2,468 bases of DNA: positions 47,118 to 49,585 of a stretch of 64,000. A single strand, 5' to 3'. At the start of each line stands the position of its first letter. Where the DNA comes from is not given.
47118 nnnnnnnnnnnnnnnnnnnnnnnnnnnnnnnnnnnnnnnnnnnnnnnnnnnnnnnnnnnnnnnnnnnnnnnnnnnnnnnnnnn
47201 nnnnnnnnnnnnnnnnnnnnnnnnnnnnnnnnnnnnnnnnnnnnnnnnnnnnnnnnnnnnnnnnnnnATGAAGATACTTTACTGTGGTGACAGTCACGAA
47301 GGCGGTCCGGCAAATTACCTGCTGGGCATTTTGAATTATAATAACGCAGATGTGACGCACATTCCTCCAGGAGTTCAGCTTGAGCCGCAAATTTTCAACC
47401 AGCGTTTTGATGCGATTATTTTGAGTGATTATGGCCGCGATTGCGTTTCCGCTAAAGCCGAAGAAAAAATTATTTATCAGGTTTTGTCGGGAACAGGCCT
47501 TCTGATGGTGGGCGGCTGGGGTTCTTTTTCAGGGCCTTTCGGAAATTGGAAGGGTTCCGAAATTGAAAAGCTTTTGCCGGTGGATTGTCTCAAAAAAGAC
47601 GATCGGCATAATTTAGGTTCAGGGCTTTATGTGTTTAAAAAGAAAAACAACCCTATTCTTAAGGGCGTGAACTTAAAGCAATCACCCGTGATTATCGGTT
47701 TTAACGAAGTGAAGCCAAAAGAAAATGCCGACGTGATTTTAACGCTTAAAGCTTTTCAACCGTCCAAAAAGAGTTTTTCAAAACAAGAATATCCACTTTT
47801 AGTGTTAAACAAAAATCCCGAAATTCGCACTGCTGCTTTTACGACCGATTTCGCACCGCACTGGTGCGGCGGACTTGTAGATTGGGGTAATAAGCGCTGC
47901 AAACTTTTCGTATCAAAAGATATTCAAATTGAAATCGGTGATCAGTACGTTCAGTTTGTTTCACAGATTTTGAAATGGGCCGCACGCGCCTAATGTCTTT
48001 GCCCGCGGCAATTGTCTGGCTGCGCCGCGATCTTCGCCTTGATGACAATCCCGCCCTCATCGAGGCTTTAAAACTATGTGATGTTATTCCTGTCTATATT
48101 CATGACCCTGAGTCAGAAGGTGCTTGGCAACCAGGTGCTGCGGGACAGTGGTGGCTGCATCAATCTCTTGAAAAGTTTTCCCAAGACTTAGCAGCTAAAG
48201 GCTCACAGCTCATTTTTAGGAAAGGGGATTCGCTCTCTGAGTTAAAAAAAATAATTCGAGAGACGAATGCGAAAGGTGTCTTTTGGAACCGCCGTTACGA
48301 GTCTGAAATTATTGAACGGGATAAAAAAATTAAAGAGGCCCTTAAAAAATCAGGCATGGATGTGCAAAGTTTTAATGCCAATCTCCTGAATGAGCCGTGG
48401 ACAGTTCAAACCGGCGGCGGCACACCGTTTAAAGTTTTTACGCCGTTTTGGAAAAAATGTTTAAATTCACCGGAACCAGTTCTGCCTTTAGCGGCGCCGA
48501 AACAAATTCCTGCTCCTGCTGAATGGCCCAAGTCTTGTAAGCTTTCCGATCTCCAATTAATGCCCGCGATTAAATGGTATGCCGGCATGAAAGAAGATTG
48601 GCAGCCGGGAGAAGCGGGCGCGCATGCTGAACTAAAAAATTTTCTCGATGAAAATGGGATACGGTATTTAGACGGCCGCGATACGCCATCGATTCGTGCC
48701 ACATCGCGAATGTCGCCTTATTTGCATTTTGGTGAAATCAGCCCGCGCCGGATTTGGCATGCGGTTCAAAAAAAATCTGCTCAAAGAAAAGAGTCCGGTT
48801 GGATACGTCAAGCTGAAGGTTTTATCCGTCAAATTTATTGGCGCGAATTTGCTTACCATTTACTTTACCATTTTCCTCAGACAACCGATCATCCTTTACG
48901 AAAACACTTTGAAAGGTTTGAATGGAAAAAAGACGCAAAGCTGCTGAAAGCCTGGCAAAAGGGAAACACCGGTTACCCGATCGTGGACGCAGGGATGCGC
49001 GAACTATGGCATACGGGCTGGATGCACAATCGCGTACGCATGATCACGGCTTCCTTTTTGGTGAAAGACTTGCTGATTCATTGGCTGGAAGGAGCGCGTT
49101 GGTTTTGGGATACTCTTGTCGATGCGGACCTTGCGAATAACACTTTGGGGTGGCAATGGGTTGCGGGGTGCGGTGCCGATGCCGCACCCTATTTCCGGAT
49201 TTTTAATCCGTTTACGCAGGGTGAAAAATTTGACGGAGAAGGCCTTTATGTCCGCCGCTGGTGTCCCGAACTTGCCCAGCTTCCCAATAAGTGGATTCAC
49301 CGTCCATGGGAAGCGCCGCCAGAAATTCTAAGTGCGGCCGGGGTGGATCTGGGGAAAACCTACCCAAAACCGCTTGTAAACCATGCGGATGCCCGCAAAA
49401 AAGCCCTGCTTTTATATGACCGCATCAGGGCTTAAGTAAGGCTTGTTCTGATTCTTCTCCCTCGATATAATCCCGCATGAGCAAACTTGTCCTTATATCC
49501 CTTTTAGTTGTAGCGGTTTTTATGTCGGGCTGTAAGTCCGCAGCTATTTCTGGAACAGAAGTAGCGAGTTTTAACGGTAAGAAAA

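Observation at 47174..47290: Arg-rich upstream leader ORF and start-codon-sequestering hairpin upstream of the photolyase operon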

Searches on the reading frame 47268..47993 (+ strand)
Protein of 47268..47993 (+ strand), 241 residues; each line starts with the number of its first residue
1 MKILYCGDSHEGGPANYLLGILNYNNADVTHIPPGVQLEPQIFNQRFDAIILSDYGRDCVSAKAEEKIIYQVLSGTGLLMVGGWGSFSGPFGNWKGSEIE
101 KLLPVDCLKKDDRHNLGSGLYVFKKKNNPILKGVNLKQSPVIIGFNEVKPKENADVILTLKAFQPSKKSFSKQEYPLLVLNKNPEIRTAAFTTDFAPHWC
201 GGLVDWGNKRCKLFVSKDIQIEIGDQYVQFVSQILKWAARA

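Call 6: search_protein_families(library=pfam, proteins=[window:47268-47993:+], max_evalue=0.01)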
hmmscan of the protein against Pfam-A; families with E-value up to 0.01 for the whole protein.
window:47268-47993:+ (241 aa): 1 family
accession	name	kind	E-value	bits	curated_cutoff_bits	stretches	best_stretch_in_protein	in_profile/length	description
PF07090.17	GATase1_like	-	1.4e-22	80.9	27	1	15-206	31-231/247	Putative glutamine amidotransferase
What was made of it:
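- Checked: Downstream genes: a GATase1_like (PF07090) gene, then a photolyase at 47975-49435 (call 6).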

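Call 8: find_homologous_proteins(query=window:47268-47990:+, max_evalue=1e-10)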
Query window:47268-47990:+ (241 aa): 423 proteins with E <= 1e-10 among 724 candidates; the best 120 are listed.
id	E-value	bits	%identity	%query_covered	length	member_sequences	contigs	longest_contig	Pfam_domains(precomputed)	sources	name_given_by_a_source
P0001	1.6e-137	475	83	100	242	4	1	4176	PF07090.18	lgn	-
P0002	4.2e-137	473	81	100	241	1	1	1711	PF07090.18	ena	-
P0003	4.8e-137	473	83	100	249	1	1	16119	PF07090.18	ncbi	-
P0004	8.9e-137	472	82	99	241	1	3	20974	PF07090.18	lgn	-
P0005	6.1e-134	463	80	100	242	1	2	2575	PF07090.18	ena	-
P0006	2.0e-132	458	79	99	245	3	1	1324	PF07090.18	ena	-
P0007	1.2e-120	419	75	100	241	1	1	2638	PF07090.18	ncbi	-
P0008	5.4e-119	414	76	97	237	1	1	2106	PF07090.18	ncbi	-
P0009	3.2e-102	359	64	100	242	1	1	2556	PF07090.18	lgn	-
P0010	1.4e-99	350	63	100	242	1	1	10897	PF07090.18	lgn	-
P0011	1.4e-98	347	62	100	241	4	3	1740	PF07090.18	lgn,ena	-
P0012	2.3e-98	346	62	100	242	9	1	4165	PF07090.18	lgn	-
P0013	7.6e-98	345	61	100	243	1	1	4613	PF07090.18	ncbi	-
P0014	2.7e-96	340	61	98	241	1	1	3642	PF07090.18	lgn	-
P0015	1.8e-85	304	56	100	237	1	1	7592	PF07090.18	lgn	-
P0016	1.6e-84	301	56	100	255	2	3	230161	PF07090.18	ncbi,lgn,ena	-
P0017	3.0e-84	300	54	100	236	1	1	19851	PF07090.18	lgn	-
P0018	8.5e-83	295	54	99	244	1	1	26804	PF07090.18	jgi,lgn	jgi:uncharacterized membrane protein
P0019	5.0e-82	293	54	98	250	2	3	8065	PF07090.18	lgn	-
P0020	5.3e-82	293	56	98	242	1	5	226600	PF07090.18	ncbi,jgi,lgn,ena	-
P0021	9.5e-82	292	56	99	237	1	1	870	PF07090.18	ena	-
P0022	1.5e-81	291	53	100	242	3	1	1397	PF07090.18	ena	-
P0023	1.0e-80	289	53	99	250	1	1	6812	PF07090.18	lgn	-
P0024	5.5e-80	286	52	100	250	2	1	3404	PF07090.18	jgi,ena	-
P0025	2.1e-79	284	54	98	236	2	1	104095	PF07090.18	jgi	-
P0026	2.1e-79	284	54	98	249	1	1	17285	PF07090.18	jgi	jgi:uncharacterized membrane protein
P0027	3.0e-79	284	55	99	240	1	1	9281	PF07090.18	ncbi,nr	ncbi:MAG: hypothetical protein HY587_05095 [Candidatus Omnitrophica bacterium]|nr:hypothetical prote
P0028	4.1e-79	283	53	100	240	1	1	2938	PF07090.18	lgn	-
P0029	5.0e-79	283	53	99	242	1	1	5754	PF07090.18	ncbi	-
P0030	7.1e-79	283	53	100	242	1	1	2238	PF07090.18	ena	-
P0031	1.2e-78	282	53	98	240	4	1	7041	PF07090.18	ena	-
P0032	3.5e-78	280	55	98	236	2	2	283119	PF07090.18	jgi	-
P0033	5.3e-78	280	52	100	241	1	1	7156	PF07090.18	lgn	-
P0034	6.0e-78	280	51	99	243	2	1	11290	PF07090.18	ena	-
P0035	2.0e-77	278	50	100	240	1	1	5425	PF07090.18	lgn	-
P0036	2.6e-77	277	50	100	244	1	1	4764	PF07090.18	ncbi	-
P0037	3.1e-77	277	51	100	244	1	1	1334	PF07090.18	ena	-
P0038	9.2e-77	276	53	100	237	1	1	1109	PF07090.18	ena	-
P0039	1.1e-76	275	50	100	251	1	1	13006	PF07090.18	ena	-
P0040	1.4e-76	275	53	99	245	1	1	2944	PF07090.18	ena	-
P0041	1.4e-76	275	51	100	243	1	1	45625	PF07090.18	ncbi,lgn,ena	-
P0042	2.1e-76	274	54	98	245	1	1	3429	PF07090.18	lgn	-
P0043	3.4e-76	274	54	98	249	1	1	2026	PF07090.18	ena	-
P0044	3.5e-76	274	50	99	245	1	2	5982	PF07090.18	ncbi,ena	-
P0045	3.5e-76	274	50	100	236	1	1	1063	PF07090.18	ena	-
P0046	4.9e-76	273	51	100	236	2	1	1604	PF07090.18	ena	-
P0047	5.5e-76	273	51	100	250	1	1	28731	PF07090.18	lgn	-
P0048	7.5e-76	273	49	100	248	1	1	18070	PF07090.18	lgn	-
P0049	9.9e-76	272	50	100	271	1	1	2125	PF07090.18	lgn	-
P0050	9.9e-76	272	52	100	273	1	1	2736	PF07090.18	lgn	-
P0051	1.5e-75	272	50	99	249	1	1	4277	PF07090.18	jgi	jgi:hypothetical protein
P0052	2.9e-75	271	54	99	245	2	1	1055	PF07090.18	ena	-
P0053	4.3e-75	270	51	100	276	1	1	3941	PF07090.18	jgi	-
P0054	5.0e-75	270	49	100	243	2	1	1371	PF07090.18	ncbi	-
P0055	5.2e-75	270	51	100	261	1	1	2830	PF07090.18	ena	-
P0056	6.7e-75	270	49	99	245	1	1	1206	PF07090.18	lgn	-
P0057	6.8e-75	270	52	98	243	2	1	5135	PF07090.18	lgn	-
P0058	7.0e-75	270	51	100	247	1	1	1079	PF07090.18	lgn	-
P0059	7.7e-75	269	50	100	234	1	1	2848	PF07090.18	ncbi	-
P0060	1.0e-74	269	49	100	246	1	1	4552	PF07090.18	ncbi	-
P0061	1.1e-74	269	52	99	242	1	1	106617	PF07090.18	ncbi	-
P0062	1.1e-74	269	49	99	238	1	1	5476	PF07090.18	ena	-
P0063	2.0e-74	268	51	100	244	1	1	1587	PF07090.18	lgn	-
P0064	3.2e-74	267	51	100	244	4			PF07090.18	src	-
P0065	3.3e-74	267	51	99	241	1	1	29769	PF07090.18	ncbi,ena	-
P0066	3.4e-74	267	51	99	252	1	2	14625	PF07090.18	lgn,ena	-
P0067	4.2e-74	267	50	99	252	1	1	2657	PF07090.18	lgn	-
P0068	4.3e-74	267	50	99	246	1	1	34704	PF07090.18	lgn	-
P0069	4.8e-74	267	55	100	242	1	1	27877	PF07090.18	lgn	-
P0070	4.9e-74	267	52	100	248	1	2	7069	PF07090.18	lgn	-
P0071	5.5e-74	267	51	98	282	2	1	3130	PF07090.18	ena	-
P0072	6.4e-74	266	51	99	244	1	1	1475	PF07090.18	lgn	-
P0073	6.5e-74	266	52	99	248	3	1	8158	PF07090.18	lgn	-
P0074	7.3e-74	266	52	98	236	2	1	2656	PF07090.18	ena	-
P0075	8.8e-74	266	50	100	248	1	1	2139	PF07090.18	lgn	-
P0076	1.8e-73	265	50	100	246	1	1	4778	PF07090.18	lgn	-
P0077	1.9e-73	265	50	100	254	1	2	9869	PF07090.18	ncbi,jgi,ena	-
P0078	2.4e-73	264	51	100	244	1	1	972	PF07090.18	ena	-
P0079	2.5e-73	264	52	99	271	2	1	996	PF07090.18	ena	-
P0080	2.6e-73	264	52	98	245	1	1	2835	PF07090.18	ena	-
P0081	3.3e-73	264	49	99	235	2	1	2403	PF07090.18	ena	-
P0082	4.4e-73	264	49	99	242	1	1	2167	PF07090.18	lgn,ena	-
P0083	4.8e-73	263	51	99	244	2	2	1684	PF07090.18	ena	-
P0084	7.6e-73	263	51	98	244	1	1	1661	PF07090.18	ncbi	-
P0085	7.7e-73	263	51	99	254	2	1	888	PF07090.18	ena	-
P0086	8.0e-73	263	47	99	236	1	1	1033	PF07090.18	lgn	-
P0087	8.4e-73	263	50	99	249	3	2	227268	PF07090.18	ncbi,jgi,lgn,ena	-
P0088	9.6e-73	262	52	100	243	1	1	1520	PF07090.18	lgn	-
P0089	1.0e-72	262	51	98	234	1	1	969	PF07090.18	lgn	-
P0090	1.0e-72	262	50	100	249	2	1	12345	PF07090.18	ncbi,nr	ncbi:MAG: glutamine amidotransferase [Candidatus Omnitrophica bacterium]|nr:glutamine amidotransfera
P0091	1.0e-72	262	50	98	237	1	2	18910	PF07090.18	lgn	-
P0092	1.1e-72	262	49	100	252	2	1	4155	PF07090.18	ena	-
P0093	1.1e-72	262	51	99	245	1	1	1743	PF07090.18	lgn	-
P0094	1.2e-72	262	50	100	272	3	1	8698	PF07090.18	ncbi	-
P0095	1.2e-72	262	51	99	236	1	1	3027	PF07090.18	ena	-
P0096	1.4e-72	262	48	98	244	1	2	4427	PF07090.18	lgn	-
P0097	1.5e-72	262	49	99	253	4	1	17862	PF07090.18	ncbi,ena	-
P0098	2.0e-72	261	51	100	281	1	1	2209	PF07090.18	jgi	jgi:uncharacterized membrane protein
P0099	2.1e-72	261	49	100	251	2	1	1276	PF07090.18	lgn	-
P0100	2.7e-72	261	50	99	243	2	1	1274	PF07090.18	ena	-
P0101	4.0e-72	260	50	98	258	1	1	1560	PF07090.18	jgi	jgi:uncharacterized membrane protein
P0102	6.1e-72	260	47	98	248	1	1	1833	PF07090.18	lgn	-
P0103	8.2e-72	259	49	100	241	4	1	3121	PF07090.18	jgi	-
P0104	8.3e-72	259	49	99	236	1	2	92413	PF07090.18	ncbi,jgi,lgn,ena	-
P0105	9.5e-72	259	51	99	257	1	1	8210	PF07090.18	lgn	-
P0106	9.7e-72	259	49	100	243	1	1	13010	PF07090.18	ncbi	-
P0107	1.0e-71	259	51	99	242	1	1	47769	PF07090.18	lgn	-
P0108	1.1e-71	259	50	98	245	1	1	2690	PF07090.18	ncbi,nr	ncbi:MAG: hypothetical protein HYY63_01665 [Elusimicrobia bacterium]|nr:hypothetical protein [Elusim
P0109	1.1e-71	259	49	100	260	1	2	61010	PF07090.18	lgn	-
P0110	1.4e-71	259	46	100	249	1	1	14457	PF07090.18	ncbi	-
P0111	2.0e-71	258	51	98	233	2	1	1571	PF07090.18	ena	-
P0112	2.3e-71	258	50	99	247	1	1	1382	PF07090.18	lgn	-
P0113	2.3e-71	258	49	100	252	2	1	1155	PF07090.18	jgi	-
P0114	2.7e-71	258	50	100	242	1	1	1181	PF07090.18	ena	-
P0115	3.6e-71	257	47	100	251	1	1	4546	PF07090.18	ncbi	-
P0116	3.6e-71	257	49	99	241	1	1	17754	PF07090.18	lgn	-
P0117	4.0e-71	257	48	98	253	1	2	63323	PF07090.18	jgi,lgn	jgi:uncharacterized membrane protein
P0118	4.1e-71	257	48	99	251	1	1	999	PF07090.18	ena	-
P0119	4.3e-71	257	49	100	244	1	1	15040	PF07090.18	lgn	-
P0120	5.0e-71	257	50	99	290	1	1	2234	PF07090.18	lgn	-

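Call 10: find_encoding_contigs(protein=P0003, flank=6000, max_places=3)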
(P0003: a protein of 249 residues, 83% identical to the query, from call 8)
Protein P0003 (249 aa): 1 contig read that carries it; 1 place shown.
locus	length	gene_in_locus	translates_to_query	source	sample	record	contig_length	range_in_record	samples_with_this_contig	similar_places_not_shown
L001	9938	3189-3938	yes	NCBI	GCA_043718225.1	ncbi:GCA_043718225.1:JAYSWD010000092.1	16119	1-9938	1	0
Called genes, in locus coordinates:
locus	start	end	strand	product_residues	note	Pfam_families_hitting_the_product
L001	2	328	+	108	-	?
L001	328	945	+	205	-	PF01618:MotA_ExbB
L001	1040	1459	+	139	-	PF02472:ExbD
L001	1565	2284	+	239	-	PF03544:TonB_C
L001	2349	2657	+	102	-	-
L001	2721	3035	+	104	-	PF20619:DUF6804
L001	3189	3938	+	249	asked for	PF07090:GATase1_like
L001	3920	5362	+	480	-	PF00875:DNA_photolyase, PF03441:FAD_binding_7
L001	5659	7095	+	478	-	PF00515:TPR_1 (faint), PF07719:TPR_2 (faint), PF13174:TPR_6 (faint), PF13428:TPR_14 (faint), PF13432:TPR_16 (weak), PF14559:TPR_19 (faint)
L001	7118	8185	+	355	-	PF04773:FecR (weak)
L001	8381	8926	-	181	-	PF06035:Peptidase_C93 (weak), PF04473:DUF553, PF01841:Transglut_core (weak)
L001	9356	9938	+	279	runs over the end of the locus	PF04773:FecR (weak)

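Call 11: find_encoding_contigs(protein=P0004, flank=6000, max_places=3)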
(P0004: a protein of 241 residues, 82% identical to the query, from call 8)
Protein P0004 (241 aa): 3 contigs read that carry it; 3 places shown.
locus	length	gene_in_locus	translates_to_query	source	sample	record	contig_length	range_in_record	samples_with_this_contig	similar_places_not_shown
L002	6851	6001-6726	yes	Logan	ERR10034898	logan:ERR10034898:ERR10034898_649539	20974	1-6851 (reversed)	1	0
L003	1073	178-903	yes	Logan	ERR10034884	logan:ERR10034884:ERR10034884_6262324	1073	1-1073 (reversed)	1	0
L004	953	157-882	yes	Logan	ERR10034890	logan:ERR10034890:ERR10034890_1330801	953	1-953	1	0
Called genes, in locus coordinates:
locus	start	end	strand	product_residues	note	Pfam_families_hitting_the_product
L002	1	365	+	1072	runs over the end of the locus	PF04313:HSDR_N, PF04851:ResIII, PF18766:SWI2_SNF2, PF22679:T1R_D3-like, PF11867:T1RH-like_C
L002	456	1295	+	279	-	PF14267:DUF4357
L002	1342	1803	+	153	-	PF22522:DUF6998 (weak)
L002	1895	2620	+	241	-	PF14417:MEDS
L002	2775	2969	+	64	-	PF28077:THIVI_2564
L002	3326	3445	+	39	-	-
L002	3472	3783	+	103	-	PF20619:DUF6804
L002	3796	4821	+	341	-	-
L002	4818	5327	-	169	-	PF10543:ORF6N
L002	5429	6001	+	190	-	PF23477:zf_Tbcl_2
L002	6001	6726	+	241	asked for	PF07090:GATase1_like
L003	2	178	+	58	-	?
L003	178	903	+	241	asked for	PF07090:GATase1_like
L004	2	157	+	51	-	?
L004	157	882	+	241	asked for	PF07090:GATase1_like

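Call 12: find_encoding_contigs(protein=P0001, flank=6000, max_places=3)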
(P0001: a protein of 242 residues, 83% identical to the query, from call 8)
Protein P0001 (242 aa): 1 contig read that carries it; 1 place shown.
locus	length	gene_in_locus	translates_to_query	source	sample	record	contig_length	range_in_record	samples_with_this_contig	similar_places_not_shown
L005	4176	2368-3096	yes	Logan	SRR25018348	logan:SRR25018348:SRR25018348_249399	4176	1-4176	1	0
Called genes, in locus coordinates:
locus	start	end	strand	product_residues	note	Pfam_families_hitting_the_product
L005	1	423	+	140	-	?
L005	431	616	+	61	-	-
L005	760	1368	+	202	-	PF01618:MotA_ExbB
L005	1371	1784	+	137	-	PF02472:ExbD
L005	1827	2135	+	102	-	PF20619:DUF6804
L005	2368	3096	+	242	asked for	PF07090:GATase1_like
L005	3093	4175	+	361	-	?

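Call 16: find_related_loci(query=window:47268-47990:+, collection=genome_contigs, flank=4000)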
Query window:47268-47990:+ (241 aa) in genome_contigs; peptide patterns used: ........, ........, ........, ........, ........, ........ (x = any residue, [..] = any of these).
111 stretches matched a pattern; 9 encode a relative of the query (tblastn E <= 1e-3); 9 distinct loci.
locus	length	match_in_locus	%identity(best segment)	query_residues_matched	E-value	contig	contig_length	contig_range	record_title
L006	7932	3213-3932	83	1-240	1e-140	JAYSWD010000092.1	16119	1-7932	MAG: Candidatus Omnitrophota bacterium isolate GFS_12873 GFS_12873_91, whole genome shotgun sequence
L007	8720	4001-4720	63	1-240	1e-105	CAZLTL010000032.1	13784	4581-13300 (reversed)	MAG TPA_asm: uncultured bacterium isolate SRP300315_co1_21 genome assembly, contig: NODE_1984_length_13784_cov_8.899701,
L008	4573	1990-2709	62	1-240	1e-102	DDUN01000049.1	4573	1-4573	MAG TPA_asm: Candidatus Omnitrophica bacterium UBA2337 UBA2337_contig_35125, whole genome shotgun sequence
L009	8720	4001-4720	52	1-239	4e-81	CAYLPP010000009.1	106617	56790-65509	MAG TPA_asm: uncultured bacterium isolate SRP342105_co1_308 genome assembly, contig: NODE_223_length_106617_cov_9.684953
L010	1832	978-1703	48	1-240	1e-79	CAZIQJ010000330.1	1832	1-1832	MAG TPA_asm: uncultured bacterium isolate SRP342105_co2_29 genome assembly, contig: NODE_107836_length_1832_cov_5.382105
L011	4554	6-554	61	58-240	2e-76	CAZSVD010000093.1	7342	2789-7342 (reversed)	MAG TPA_asm: uncultured bacterium isolate SRP135725_co2_92 genome assembly, contig: k141_1165597, whole genome shotgun s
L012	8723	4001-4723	48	2-240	1e-74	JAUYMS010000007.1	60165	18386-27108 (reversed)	MAG: Candidatus Omnitrophota bacterium isolate C24_metabat.bin.98 C24_k141_1011343, whole genome shotgun sequence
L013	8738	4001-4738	47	1-239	2e-72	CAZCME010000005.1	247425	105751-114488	MAG TPA_asm: uncultured bacterium isolate binchicken_co248_269 genome assembly, contig: NODE_21_length_247425_cov_9.8349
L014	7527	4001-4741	44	1-240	8e-65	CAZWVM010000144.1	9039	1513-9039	MAG TPA_asm: uncultured bacterium isolate binchicken_co22_231 genome assembly, contig: NODE_7663_length_9039_cov_6.74176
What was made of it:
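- The relative's MAG is labelled GFS_12873, which I take to mean glacier-fed stream, suggesting a cold habitat (call 16).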

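Call 19: find_encoding_contigs(protein=P0002, flank=3000, max_places=3)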
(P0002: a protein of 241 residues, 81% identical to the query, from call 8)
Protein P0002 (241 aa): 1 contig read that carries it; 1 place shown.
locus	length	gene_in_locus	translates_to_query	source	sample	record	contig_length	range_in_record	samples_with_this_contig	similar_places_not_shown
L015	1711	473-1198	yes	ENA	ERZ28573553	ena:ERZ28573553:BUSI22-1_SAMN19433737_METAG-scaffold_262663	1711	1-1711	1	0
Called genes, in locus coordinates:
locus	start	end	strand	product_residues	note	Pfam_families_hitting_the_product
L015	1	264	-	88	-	?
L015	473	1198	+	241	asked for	PF07090:GATase1_like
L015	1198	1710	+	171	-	?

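Call 20: find_encoding_contigs(protein=P0005, flank=3000, max_places=3)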
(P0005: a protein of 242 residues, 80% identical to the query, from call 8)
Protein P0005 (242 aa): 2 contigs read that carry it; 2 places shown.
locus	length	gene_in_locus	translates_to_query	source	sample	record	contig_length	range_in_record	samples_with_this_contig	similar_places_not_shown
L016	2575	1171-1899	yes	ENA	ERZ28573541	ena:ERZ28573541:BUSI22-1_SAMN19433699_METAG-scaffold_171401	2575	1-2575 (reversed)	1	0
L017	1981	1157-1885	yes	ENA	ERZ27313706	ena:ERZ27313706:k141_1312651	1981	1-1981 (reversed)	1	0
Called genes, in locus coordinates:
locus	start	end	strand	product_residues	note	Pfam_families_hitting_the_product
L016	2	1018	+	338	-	?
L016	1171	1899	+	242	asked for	PF07090:GATase1_like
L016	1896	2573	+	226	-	?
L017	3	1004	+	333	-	?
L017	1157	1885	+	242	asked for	PF07090:GATase1_like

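Call 21: find_encoding_contigs(protein=P0006, flank=3000, max_places=3)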
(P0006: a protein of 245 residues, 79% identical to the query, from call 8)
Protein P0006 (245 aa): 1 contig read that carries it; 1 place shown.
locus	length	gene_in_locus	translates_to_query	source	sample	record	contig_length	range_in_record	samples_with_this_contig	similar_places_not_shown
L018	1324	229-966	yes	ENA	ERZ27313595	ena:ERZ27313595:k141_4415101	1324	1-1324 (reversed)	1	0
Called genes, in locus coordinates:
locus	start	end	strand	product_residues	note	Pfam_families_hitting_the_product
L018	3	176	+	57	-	?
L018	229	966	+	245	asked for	PF07090:GATase1_like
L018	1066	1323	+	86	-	?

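Call 22: find_encoding_contigs(protein=P0007, flank=3000, max_places=3)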
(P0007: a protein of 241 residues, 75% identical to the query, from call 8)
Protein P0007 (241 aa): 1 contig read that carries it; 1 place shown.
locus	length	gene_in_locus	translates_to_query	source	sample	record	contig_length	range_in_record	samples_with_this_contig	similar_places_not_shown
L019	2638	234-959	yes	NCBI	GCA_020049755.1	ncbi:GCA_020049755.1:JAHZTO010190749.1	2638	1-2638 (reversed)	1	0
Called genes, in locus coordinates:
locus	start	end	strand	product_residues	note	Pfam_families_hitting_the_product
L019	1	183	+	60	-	?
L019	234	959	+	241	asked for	PF07090:GATase1_like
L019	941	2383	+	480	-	PF00875:DNA_photolyase, PF03441:FAD_binding_7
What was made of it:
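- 47975..49435 (+): Second operon gene: DNA photolyase (PF00875 + PF03441), overlapping the first gene by 19 nt. The same gene pair occurs in L001 and L019 (calls 10, 22).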

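Call 23: find_encoding_contigs(protein=P0008, flank=3000, max_places=3)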
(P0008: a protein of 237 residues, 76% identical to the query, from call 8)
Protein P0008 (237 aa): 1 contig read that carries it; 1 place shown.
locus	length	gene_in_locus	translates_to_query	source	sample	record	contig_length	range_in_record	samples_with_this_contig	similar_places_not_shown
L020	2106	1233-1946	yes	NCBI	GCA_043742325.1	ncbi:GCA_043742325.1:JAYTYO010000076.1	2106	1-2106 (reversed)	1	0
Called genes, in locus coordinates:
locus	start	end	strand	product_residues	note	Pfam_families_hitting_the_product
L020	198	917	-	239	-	-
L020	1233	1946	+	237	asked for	PF07090:GATase1_like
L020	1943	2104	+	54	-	?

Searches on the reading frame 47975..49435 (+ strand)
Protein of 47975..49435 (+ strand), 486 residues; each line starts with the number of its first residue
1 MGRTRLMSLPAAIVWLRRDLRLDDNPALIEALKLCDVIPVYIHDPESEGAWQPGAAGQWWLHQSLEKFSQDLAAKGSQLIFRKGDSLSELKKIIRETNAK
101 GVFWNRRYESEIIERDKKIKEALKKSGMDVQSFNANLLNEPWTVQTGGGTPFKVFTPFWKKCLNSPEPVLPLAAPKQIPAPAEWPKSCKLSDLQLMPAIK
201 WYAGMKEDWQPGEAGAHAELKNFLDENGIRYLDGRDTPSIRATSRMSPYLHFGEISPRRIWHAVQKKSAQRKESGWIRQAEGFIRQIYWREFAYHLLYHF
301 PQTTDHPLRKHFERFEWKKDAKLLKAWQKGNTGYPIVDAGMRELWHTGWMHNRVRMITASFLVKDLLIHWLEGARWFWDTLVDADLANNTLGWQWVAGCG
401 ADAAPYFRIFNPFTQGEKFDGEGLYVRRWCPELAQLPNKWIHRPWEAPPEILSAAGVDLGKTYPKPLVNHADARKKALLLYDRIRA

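Call 6: search_protein_families(library=pfam, proteins=[window:47975-49435:+], max_evalue=0.01)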
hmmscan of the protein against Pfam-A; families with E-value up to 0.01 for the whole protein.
window:47975-49435:+ (486 aa): 2 families
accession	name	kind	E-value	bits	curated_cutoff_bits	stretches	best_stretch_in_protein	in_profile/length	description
PF03441.19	FAD_binding_7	-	1.1e-91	306.2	27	1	283-481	1-201/203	FAD binding domain of DNA photolyase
PF00875.24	DNA_photolyase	-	8.7e-52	175.8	26.6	1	12-170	1-158/164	DNA photolyase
